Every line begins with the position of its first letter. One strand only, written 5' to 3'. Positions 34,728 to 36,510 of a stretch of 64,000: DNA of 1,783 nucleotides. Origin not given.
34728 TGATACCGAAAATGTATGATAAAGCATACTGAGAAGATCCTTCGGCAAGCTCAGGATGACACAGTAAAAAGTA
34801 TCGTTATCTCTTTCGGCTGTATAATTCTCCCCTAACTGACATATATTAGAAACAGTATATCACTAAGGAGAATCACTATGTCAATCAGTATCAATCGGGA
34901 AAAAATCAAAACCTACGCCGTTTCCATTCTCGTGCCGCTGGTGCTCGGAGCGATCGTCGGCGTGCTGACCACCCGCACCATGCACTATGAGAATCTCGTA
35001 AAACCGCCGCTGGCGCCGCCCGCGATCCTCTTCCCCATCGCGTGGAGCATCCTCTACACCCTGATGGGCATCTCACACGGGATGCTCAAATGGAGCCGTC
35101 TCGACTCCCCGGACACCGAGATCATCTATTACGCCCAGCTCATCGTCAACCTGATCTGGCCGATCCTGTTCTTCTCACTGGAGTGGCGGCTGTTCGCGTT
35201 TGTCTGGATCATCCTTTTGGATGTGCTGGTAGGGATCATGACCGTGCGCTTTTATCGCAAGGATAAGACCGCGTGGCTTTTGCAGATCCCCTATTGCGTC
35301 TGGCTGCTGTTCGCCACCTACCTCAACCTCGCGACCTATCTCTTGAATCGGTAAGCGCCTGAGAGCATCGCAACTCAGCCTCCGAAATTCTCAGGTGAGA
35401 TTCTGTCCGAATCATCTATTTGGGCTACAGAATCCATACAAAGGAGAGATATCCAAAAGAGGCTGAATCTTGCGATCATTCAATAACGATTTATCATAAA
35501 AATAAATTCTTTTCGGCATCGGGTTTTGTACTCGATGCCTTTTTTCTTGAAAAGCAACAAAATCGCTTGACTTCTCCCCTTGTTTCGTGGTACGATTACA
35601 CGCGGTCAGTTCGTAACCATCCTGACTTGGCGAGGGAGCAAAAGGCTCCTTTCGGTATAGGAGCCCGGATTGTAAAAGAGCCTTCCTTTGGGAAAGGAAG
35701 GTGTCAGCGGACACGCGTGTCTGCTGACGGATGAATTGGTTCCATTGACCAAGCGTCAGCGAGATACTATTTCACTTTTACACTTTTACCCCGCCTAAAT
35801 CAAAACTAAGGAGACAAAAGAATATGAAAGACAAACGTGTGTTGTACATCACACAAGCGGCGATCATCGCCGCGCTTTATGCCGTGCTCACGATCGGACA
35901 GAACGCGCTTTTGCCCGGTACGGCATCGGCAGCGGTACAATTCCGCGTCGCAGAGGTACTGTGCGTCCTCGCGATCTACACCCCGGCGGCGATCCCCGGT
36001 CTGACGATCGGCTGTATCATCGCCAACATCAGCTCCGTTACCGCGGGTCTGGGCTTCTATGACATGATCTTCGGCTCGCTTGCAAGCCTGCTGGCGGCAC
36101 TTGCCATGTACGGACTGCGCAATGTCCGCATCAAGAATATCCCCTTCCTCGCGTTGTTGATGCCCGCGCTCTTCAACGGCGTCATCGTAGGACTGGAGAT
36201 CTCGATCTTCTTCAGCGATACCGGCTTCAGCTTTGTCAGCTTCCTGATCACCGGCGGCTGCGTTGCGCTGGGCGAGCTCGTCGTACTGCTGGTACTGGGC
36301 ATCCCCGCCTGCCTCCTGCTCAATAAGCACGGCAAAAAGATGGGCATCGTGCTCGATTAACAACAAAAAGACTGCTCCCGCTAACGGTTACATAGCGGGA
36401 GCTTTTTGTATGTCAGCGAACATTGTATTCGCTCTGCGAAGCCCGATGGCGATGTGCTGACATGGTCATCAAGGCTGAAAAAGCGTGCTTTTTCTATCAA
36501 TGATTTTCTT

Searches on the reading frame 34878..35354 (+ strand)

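Call 42: search_protein_families(library=pfam, proteins=[window:34878-35354:+], max_evalue=0.001)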
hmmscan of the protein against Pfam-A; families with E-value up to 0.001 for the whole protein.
window:34878-35354:+ (158 aa): 1 family
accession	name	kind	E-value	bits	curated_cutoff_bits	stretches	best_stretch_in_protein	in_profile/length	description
PF03073.20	TspO_MBR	-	5.4e-37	127.2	24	1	17-154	2-144/145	TspO/MBR family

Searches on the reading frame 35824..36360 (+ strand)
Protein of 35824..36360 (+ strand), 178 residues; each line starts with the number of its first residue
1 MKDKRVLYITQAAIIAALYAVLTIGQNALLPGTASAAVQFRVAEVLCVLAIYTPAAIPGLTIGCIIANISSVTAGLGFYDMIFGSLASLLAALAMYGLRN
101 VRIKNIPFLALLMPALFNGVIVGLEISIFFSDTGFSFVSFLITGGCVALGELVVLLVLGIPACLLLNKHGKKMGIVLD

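Call 42: search_protein_families(library=pfam, proteins=[window:35824-36360:+], max_evalue=0.001)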
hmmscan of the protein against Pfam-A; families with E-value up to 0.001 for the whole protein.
window:35824-36360:+ (178 aa): 1 family
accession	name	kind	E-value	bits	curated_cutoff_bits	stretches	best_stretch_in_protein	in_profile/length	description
PF06177.16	QueT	-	5.2e-38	131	33.7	1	9-168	1-141/141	QueT transporter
